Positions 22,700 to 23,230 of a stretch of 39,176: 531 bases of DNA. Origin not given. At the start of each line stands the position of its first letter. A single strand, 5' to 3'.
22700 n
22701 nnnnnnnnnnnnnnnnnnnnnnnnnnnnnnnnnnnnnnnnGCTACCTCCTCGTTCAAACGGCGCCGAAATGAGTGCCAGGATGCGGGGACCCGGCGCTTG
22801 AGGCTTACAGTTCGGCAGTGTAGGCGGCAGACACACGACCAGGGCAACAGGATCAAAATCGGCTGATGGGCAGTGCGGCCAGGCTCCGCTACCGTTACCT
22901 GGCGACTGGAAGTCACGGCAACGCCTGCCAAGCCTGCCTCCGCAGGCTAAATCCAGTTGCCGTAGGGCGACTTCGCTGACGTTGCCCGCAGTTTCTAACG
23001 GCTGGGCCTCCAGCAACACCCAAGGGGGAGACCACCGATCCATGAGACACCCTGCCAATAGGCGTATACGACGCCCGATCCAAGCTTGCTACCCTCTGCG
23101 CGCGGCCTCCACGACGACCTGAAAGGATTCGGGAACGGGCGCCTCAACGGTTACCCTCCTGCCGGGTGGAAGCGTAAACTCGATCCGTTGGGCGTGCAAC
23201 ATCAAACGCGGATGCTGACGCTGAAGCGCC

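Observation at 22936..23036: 101-bp near-identical direct repeat (1-101 and 22936-23036) with RNA-like hairpins and a wobble-preserving substitution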

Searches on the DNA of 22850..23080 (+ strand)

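Call 20: search_rna_families(source=window, start=22850, end=23080, threshold=evalue, max_evalue=10, show_alignments=3)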
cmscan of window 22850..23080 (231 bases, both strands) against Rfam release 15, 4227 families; matches with E-value up to 10: 6.
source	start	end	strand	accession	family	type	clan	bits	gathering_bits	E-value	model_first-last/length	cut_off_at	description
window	22926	22949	+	RF01356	CRISPR-DR28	Gene; CRISPR;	-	27.1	35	0.0046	1-24/24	no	CRISPR RNA direct repeat element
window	22914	22990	-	RF03475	mir-2387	Gene; miRNA;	-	17.3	93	1.7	1-78/78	no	mir-2387 microRNA precursor family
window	22916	22988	-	RF03710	mir-1451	Gene; miRNA;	-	15.7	85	6.2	1-92/92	no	mir-1451 microRNA precursor family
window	22952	23030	-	RF00463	ApoB_5_CRE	Cis-reg;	-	14.1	55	9.8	1-127/127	no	Apolipoprotein B (apoB) 5' UTR cis-regulatory element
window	22868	22939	+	RF02940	COG3860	Cis-reg;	-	10.7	42.5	4.1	1-54/54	no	COG3860 RNA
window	22907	22948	+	RF00195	RsmY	Gene; sRNA;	CL00106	9.3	57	4.3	75-121/121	no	RsmY RNA family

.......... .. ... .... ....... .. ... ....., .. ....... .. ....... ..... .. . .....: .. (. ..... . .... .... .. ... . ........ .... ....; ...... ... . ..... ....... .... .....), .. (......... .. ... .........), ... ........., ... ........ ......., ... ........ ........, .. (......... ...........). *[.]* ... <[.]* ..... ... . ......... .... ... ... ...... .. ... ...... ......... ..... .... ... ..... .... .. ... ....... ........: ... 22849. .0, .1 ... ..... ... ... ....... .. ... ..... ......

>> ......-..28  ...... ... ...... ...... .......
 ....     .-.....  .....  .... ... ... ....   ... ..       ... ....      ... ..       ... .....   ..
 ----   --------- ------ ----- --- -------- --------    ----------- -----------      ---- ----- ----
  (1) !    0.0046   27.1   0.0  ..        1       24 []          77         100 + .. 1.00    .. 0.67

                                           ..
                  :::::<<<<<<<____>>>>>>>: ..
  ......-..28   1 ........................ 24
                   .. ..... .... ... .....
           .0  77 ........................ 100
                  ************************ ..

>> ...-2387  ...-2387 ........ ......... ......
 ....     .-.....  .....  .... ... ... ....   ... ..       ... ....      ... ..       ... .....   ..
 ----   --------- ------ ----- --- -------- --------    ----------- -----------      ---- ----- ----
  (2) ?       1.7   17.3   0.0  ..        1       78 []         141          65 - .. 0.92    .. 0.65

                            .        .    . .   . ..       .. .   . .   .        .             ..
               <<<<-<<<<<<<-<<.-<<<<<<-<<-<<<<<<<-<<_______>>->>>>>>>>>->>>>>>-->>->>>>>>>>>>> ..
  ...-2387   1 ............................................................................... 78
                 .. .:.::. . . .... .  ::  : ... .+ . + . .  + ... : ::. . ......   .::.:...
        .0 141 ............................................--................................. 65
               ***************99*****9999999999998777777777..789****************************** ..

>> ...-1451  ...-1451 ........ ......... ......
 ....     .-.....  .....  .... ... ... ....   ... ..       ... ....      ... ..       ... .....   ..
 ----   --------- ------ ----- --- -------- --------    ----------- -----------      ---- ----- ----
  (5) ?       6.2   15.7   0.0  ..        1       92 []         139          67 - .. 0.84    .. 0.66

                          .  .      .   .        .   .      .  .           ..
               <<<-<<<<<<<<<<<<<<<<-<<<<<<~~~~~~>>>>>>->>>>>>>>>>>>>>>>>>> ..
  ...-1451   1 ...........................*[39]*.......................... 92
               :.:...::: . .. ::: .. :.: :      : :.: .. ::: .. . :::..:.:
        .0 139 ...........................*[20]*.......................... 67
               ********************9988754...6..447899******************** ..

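Call 80: search_dna_similar(query=window:22893-23036:+, collection=plasmids, mode=distant, max_evalue=0.01, max_rows=10)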
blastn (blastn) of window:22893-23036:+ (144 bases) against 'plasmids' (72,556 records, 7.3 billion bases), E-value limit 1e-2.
Records with a match: 2; places in all: 2; records where one place covers at least 80% of the query: 0.
Best place of each record, by identity: 80-90% 1; 60-80% 1.
By first word of the organism name: Nostoc 2.
By predicted mobility (MOB-suite, as given by PLSDB): conjugative 1; non-mobilizable 1.
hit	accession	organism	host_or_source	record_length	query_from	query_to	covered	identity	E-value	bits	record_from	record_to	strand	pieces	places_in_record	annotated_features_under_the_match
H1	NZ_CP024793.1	Nostoc flagelliforme CCNUN1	cell culture,desert soil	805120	6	59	38%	83.3%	5e-6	58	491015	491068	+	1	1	none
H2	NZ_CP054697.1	Nostoc edaphicum CCNP1411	-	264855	5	59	38%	78.2%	9e-3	46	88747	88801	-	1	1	none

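Call 81: search_dna_similar(query=window:22893-23036:+, collection=phages, mode=distant, max_evalue=0.01, max_rows=10)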
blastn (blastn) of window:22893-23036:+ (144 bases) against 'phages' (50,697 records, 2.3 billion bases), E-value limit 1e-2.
No match.

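Call 82: get_annotated_region(hit=H1, flank=4000)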
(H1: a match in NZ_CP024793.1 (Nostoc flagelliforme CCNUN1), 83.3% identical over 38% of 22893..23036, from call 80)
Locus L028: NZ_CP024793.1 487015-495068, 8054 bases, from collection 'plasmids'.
description: Nostoc flagelliforme CCNUN1 plasmid pNFSY08, complete sequence
organism: Nostoc flagelliforme CCNUN1 (NCBI taxid 2038116)
taxonomy: Bacteria; Cyanobacteriota; Cyanophyceae; Nostocales; Nostocaceae; Nostoc; Nostoc flagelliforme; Nostoc flagelliforme CCNUN1
host: -; source: cell culture,desert soil; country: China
typing (MOB-suite, as given by PLSDB): conjugative; replicon rep_cluster_317; relaxase MOBP,MOBV,MOBV; mating-pair formation MPF_T
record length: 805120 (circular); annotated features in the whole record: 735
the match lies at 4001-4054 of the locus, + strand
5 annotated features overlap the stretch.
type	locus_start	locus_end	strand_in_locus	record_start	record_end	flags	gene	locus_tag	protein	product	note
CDS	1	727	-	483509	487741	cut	-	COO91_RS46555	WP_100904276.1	chemotaxis protein CheB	-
CDS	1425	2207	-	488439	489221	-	-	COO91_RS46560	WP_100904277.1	Crp/Fnr family transcriptional regulator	GO:0006355 - regulation of DNA-templated transcription [Evidence IEA]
CDS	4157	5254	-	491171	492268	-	-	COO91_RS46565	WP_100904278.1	fatty acid desaturase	GO:0006629 - lipid metabolic process [Evidence IEA]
CDS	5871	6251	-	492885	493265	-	-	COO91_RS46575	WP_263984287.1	hypothetical protein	-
CDS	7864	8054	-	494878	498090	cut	-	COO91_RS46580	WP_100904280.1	plasmid replication protein, CyRepA1 family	-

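Call 83: get_annotated_region(hit=H2, flank=4000)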
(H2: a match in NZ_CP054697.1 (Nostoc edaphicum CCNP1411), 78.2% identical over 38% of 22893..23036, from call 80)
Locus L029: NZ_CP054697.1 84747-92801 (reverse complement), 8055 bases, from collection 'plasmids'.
description: Nostoc edaphicum CCNP1411 plasmid pNe_5, complete sequence
organism: Nostoc edaphicum CCNP1411 (NCBI taxid 1472755)
taxonomy: Bacteria; Cyanobacteriota; Cyanophyceae; Nostocales; Nostocaceae; Nostoc; Nostoc edaphicum; Nostoc edaphicum CCNP1411
host: -; source: -; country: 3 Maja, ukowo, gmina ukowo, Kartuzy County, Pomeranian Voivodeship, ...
typing (MOB-suite, as given by PLSDB): non-mobilizable; mating-pair formation MPF_T
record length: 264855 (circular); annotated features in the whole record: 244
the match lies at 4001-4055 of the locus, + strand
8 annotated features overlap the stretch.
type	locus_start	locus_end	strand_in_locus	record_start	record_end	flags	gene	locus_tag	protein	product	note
CDS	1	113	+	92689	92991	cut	-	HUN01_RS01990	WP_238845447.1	hypothetical protein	-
CDS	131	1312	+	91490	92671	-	ssuD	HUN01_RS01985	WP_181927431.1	FMNH2-dependent alkanesulfonate monooxygenase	GO:0006790 - sulfur compound metabolic process [Evidence IEA]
CDS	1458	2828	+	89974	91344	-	-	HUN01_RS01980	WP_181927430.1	LLM class flavin-dependent oxidoreductase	-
CDS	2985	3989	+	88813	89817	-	-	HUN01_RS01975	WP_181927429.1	aldo/keto reductase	-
CDS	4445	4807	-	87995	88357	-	-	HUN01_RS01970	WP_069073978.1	ferredoxin family protein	-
CDS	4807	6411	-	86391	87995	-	-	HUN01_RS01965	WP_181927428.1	FAD-binding protein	-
CDS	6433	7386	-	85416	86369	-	-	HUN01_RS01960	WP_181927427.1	D-2-hydroxyacid dehydrogenase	-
CDS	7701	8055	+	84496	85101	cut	-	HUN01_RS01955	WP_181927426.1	nitroreductase family protein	-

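Call 86: search_rna_families(sources=[L028, L029], threshold=gathering)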
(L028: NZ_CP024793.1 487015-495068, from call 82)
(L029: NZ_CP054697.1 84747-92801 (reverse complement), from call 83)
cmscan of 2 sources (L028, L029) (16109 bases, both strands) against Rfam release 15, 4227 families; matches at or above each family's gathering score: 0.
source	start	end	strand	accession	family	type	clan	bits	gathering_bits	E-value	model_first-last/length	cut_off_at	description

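Call 87: search_dna_similar(query=L028:3985-4150:+, collection=plasmids, mode=distant, max_evalue=0.001, max_rows=40)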
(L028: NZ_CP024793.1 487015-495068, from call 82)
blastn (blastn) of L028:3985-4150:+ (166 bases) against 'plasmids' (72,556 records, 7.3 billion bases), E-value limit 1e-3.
Records with a match: 11; places in all: 12; records where one place covers at least 80% of the query: 3.
Best place of each record, by identity: >=99% 1; 90-95% 2; 80-90% 6; 60-80% 2.
By first word of the organism name: Nostoc 4; Dolichospermum 1; Brasilonema 1; Allocoleopsis 1; Gloeocapsa 1; Anabaena 1; Calothrix 1; Chroococcidiopsis 1.
By predicted mobility (MOB-suite, as given by PLSDB): non-mobilizable 8; mobilizable 2; conjugative 1.
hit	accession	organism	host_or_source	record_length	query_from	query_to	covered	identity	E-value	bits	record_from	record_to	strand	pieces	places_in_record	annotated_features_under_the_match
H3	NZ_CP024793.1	Nostoc flagelliforme CCNUN1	cell culture,desert soil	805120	1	166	100%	100.0%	3e-79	300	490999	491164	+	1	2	none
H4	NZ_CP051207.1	Dolichospermum flos-aquae CCAP 1403/13F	cell culture,freshwater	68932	15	163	90%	75.8%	3e-22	112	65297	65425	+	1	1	none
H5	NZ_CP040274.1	Nostoc sp. C052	Blasia pusilla,pure culture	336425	20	163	87%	70.3%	6e-12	77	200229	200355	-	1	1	none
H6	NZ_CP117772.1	Nostoc sp. UHCC 0926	whole organism,lichen surface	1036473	98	163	40%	83.3%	9e-10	71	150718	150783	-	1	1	none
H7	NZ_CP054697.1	Nostoc edaphicum CCNP1411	-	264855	17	72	34%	87.5%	9e-10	71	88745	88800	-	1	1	none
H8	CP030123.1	Brasilonema octagenarum UFV-E1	Eucalyptus grandis,mixed culture,leaves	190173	100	158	36%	81.7%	2e-5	56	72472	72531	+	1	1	none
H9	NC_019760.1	Allocoleopsis franciscana PCC 7113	-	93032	13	67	33%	80.0%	9e-4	51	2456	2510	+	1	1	none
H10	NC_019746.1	Gloeocapsa sp. PCC 7428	-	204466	107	153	28%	91.5%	4e-8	64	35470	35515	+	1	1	none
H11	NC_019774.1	Anabaena cylindrica PCC 7122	water, most likely pond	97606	15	53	23%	94.9%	1e-7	63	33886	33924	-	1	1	none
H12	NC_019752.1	Calothrix sp. PCC 6303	-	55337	99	136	23%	89.5%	3e-4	52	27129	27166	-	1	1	none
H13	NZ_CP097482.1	Chroococcidiopsis sp. CCNUC1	cell culture,soil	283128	20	56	22%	89.2%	9e-4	50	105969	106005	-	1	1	none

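Call 88: get_annotated_region(hit=H4, flank=1500)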
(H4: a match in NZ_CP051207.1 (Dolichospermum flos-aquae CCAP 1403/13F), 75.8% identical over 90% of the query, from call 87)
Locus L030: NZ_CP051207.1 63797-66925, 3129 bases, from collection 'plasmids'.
description: Dolichospermum flos-aquae CCAP 1403/13F plasmid pAfl69, complete sequence
organism: Dolichospermum flos-aquae CCAP 1403/13F (NCBI taxid 315271)
taxonomy: Bacteria; Cyanobacteriota; Cyanophyceae; Nostocales; Aphanizomenonaceae; Dolichospermum; Dolichospermum flos-aquae; Dolichospermum flos-aquae CCAP 1403/13F
host: -; source: cell culture,freshwater; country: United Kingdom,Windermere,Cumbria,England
typing (MOB-suite, as given by PLSDB): non-mobilizable; replicon rep_cluster_345
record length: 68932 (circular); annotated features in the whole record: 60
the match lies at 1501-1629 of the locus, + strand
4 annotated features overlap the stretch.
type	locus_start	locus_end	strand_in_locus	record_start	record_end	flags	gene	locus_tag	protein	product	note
CDS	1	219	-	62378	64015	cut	-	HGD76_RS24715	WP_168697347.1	IS1634 family transposase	-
CDS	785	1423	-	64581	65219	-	-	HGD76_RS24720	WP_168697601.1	ThiF family adenylyltransferase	-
CDS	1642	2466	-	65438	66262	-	-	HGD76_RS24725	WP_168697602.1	hypothetical protein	-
CDS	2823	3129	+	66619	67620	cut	-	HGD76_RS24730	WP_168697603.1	hypothetical protein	-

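Call 89: get_annotated_region(hit=H5, flank=1500)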
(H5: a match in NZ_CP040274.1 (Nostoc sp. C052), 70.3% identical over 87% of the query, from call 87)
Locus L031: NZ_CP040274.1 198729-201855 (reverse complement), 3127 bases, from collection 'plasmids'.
description: Nostoc sp. C052 plasmid pC052_B, complete sequence
organism: Nostoc sp. C052 (NCBI taxid 2576902)
taxonomy: Bacteria; Cyanobacteriota; Cyanophyceae; Nostocales; Nostocaceae; Nostoc; Nostoc sp. C052
host: -; source: Blasia pusilla,pure culture; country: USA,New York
typing (MOB-suite, as given by PLSDB): non-mobilizable
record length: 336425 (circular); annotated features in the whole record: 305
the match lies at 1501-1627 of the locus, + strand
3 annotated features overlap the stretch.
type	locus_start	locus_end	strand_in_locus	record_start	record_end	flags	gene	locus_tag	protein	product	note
CDS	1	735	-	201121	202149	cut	-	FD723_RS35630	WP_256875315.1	galactose oxidase-like domain-containing protein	-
CDS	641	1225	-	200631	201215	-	-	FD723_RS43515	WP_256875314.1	hypothetical protein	-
CDS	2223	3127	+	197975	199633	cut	-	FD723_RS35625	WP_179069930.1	right-handed parallel beta-helix repeat-containing protein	-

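Call 90: get_annotated_region(hit=H9, flank=1500)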
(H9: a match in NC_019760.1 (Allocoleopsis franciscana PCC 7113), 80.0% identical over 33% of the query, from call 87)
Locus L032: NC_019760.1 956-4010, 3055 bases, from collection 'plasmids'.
description: Allocoleopsis franciscana PCC 7113 plasmid pMIC7113.02, complete sequence
organism: Allocoleopsis franciscana PCC 7113 (NCBI taxid 1173027)
taxonomy: Bacteria; Cyanobacteriota; Cyanophyceae; Coleofasciculales; Coleofasciculaceae; Allocoleopsis; Allocoleopsis franciscana; Allocoleopsis franciscana PCC 7113
host: -; source: -; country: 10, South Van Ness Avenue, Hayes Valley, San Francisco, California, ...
typing (MOB-suite, as given by PLSDB): non-mobilizable
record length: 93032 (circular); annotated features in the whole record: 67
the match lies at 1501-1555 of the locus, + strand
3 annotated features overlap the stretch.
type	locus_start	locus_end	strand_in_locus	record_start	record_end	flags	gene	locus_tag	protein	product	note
CDS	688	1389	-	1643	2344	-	-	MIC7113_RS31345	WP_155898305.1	hypothetical protein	-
CDS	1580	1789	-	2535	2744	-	-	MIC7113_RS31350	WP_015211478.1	hypothetical protein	-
CDS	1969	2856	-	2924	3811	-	-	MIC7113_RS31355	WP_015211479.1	tyrosine-type recombinase/integrase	GO:0015074 - DNA integration [Evidence IEA]; GO:0006310 - DNA recombination [Evidence IEA]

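Call 91: get_annotated_region(hit=H11, flank=1500)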
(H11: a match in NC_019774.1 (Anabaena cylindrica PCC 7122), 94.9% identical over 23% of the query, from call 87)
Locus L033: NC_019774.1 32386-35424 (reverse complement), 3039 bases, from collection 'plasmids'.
description: Anabaena cylindrica PCC 7122 plasmid pANACY.04, complete sequence
organism: Anabaena cylindrica PCC 7122 (NCBI taxid 272123)
taxonomy: Bacteria; Cyanobacteriota; Cyanophyceae; Nostocales; Nostocaceae; Anabaena; Anabaena cylindrica; Anabaena cylindrica PCC 7122
host: -; source: water, most likely pond; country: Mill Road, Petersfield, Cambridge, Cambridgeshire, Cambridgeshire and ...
typing (MOB-suite, as given by PLSDB): mobilizable; replicon rep_cluster_1665; relaxase MOBP
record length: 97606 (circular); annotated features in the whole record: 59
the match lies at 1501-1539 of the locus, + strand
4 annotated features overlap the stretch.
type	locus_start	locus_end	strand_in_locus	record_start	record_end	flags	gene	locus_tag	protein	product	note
CDS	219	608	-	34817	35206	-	-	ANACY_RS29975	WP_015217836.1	hypothetical protein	-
CDS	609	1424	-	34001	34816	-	-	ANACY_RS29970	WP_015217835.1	DUF692 family multinuclear iron-containing protein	-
CDS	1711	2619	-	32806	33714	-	-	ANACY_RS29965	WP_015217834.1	hypothetical protein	-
CDS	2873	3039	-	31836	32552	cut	-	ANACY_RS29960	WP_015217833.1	hypothetical protein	-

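Call 92: get_annotated_region(hit=H13, flank=1500)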
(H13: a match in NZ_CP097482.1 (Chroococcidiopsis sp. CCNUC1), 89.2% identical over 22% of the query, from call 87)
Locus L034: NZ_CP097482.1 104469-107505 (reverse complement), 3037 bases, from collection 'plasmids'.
description: Chroococcidiopsis sp. CCNUC1 plasmid pB, complete sequence
organism: Chroococcidiopsis sp. CCNUC1 (NCBI taxid 2653189)
taxonomy: Bacteria; Cyanobacteriota; Cyanophyceae; Chroococcidiopsidales; Chroococcidiopsidaceae; Chroococcidiopsis; Chroococcidiopsis sp. CCNUC1
host: -; source: cell culture,soil; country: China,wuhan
typing (MOB-suite, as given by PLSDB): non-mobilizable
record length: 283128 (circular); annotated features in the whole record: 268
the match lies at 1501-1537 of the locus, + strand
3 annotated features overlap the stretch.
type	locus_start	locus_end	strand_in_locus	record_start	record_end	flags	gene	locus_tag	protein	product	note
CDS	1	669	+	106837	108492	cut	-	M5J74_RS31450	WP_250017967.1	tryptophan 7-halogenase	-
CDS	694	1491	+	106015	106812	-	-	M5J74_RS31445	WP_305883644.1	alpha/beta fold hydrolase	-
CDS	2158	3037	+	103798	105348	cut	-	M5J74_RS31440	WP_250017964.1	benzoate-CoA ligase family protein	-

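Call 102: get_annotated_region(hit=H10, flank=3000)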
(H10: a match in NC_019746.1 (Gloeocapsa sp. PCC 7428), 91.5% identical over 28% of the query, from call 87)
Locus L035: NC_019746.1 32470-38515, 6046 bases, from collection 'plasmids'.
description: Gloeocapsa sp. PCC 7428 plasmid pGLO7428.01, complete sequence
organism: Gloeocapsa sp. PCC 7428 (NCBI taxid 1173026)
taxonomy: Bacteria; Cyanobacteriota; Cyanophyceae; Chroococcales; Chroococcaceae; Gloeocapsa; Gloeocapsa sp. PCC 7428
host: -; source: -; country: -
typing (MOB-suite, as given by PLSDB): non-mobilizable; replicon rep_cluster_1633
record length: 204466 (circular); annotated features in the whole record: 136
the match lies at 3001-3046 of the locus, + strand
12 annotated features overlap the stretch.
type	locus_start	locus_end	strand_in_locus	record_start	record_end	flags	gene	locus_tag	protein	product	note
CDS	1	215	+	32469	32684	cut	-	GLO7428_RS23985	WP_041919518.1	MbtH family protein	-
CDS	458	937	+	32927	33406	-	-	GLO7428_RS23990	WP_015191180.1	hypothetical protein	-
CDS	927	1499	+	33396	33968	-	-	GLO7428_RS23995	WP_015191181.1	hypothetical protein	-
CDS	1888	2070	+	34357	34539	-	-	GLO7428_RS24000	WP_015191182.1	hypothetical protein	-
CDS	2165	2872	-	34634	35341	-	-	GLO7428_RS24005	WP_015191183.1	class I SAM-dependent methyltransferase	-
CDS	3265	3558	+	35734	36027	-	-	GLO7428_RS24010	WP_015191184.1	nucleotidyltransferase family protein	-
CDS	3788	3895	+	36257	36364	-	-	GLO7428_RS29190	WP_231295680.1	HepT-like ribonuclease domain-containing protein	-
CDS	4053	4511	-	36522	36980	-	-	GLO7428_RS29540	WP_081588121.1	ABC transporter substrate-binding protein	-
CDS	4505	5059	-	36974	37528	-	-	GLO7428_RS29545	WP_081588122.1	ABC transporter substrate-binding protein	-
CDS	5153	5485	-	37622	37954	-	-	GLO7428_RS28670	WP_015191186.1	DUF5615 family PIN-like protein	-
CDS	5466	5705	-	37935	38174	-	-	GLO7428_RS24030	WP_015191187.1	DUF433 domain-containing protein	-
CDS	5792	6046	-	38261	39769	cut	-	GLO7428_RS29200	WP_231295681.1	TonB-dependent siderophore receptor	GO:0015891 - siderophore transport [Evidence IEA]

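Call 103: get_annotated_region(hit=H6, flank=3000)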
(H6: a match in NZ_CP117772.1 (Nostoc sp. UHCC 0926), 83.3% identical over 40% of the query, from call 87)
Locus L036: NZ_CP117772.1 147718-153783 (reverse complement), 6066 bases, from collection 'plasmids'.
description: Nostoc sp. UHCC 0926 plasmid pn1, complete sequence
organism: Nostoc sp. UHCC 0926 (NCBI taxid 3025190)
taxonomy: Bacteria; Cyanobacteriota; Cyanophyceae; Nostocales; Nostocaceae; Nostoc; Nostoc sp. UHCC 0926
host: -; source: whole organism,lichen surface; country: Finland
typing (MOB-suite, as given by PLSDB): non-mobilizable; mating-pair formation MPF_T
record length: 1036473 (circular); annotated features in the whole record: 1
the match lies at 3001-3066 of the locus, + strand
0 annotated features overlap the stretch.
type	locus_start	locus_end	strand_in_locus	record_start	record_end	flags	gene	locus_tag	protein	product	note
